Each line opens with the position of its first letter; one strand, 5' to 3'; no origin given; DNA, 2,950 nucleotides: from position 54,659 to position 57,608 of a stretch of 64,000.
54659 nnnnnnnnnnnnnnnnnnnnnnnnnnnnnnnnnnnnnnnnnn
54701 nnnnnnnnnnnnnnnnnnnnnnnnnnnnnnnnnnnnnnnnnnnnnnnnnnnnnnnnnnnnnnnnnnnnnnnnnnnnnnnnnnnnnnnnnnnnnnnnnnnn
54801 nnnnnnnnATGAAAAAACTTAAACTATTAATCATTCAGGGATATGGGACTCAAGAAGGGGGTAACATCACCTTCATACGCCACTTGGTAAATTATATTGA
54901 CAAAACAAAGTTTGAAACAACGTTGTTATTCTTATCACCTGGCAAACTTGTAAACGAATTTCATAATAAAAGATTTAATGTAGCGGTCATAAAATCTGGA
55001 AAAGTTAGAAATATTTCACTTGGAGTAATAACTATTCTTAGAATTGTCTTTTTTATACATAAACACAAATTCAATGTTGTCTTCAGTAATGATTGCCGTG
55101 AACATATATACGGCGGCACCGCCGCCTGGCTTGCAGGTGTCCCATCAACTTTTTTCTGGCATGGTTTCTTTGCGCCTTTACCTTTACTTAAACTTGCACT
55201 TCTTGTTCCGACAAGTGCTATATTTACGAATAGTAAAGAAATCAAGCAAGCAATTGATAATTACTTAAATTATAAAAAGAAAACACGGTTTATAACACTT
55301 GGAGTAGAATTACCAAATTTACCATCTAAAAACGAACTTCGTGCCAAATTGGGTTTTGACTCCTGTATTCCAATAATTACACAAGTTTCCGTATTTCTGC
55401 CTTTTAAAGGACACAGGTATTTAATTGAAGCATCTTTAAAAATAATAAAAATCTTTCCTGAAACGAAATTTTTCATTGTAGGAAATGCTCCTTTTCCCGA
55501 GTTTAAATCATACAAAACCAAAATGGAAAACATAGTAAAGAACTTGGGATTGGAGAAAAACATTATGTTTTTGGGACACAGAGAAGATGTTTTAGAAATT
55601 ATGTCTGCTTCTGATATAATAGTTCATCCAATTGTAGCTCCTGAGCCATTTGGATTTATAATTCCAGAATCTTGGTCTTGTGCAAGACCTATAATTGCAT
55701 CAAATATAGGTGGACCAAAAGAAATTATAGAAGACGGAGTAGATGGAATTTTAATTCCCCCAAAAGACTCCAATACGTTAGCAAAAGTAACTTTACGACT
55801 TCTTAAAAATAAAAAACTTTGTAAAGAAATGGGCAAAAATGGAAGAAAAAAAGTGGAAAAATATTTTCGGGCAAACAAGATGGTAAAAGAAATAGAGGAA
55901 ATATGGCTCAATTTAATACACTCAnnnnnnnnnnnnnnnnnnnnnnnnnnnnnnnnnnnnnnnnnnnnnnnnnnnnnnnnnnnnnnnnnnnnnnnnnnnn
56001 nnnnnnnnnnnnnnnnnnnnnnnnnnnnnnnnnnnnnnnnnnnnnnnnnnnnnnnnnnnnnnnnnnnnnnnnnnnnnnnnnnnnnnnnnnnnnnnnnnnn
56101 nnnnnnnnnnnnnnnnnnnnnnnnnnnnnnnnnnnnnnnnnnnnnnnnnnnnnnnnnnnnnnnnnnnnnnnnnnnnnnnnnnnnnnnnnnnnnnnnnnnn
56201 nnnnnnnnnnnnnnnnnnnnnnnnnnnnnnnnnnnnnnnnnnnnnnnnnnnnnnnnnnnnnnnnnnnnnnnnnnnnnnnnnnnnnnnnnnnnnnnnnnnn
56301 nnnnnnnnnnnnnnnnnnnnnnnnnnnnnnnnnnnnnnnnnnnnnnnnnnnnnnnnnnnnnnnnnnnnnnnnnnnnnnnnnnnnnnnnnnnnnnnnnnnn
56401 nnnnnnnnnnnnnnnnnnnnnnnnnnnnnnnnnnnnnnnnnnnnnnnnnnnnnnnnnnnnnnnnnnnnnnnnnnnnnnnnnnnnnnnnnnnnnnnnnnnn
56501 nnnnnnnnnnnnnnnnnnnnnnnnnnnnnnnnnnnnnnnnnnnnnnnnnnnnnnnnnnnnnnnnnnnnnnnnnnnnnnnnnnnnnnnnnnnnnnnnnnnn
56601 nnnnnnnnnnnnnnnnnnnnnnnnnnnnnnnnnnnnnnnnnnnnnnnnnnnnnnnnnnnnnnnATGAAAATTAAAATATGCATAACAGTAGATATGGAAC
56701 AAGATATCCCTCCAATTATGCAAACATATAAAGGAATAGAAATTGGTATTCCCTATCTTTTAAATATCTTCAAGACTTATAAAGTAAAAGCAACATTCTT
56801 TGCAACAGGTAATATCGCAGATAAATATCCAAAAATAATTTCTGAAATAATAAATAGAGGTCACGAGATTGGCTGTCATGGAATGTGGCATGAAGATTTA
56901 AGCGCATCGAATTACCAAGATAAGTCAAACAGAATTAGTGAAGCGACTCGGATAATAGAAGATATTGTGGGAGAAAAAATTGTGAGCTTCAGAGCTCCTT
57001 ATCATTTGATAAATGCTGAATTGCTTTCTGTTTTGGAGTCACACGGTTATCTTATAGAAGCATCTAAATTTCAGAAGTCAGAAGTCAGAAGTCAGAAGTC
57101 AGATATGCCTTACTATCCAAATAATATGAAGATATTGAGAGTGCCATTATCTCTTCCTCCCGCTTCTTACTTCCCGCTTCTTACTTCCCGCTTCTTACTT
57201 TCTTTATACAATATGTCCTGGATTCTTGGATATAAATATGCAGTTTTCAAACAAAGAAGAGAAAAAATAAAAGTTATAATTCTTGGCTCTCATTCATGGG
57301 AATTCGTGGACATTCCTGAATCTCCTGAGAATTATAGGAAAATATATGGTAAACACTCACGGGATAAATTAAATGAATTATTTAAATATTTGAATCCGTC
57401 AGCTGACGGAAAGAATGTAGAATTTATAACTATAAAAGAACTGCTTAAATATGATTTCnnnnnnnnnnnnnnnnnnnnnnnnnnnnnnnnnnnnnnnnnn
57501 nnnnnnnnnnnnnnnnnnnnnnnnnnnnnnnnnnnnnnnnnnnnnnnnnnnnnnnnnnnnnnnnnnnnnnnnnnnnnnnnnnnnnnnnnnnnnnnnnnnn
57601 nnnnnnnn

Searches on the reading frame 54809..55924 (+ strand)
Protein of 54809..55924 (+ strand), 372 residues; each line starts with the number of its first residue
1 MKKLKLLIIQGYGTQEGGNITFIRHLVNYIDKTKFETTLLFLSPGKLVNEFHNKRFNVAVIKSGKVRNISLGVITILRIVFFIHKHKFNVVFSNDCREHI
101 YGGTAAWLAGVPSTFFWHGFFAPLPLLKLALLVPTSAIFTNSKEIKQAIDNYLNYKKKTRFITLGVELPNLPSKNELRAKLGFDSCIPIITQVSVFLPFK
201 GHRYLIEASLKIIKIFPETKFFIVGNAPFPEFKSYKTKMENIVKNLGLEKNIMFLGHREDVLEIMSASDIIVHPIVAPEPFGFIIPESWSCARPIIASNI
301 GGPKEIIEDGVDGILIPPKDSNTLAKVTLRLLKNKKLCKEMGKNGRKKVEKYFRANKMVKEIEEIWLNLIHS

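Call 58: search_protein_families(library=pfam, proteins=[window:54809-55924:+], max_evalue=0.00001)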
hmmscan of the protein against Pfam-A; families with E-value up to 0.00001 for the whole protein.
window:54809-55924:+ (372 aa): 3 families
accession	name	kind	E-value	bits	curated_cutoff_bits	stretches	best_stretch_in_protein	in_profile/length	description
PF00534.26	Glycos_transf_1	-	5.9e-34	117.5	26.4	1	174-347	2-171/172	Glycosyl transferases group 1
PF13692.12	Glyco_trans_1_4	-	5.9e-28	98.3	27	1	190-334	4-142/142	Glycosyl transferases group 1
PF13439.12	Glyco_transf_4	-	1.4e-08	35.4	28.5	1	21-168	6-168/170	Glycosyltransferase Family 4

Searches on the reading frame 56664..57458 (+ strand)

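Call 23: search_protein_families(library=pfam, proteins=[window:56664-57458:+])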
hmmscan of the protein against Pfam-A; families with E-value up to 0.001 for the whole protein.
window:56664-57458:+ (265 aa): 3 families
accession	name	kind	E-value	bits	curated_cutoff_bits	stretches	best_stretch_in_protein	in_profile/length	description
PF01522.26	Polysacc_deac_1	-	8.4e-26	90.8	23.1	1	29-129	21-121/124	Polysaccharide deacetylase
PF10096.14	DUF2334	-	1.4e-05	25.3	26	1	54-157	54-166/203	Uncharacterized protein conserved in bacteria (DUF2334)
PF22537.1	WbmS-like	-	0.00011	22.6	27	1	29-162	13-135/186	Polysaccharide deacetylase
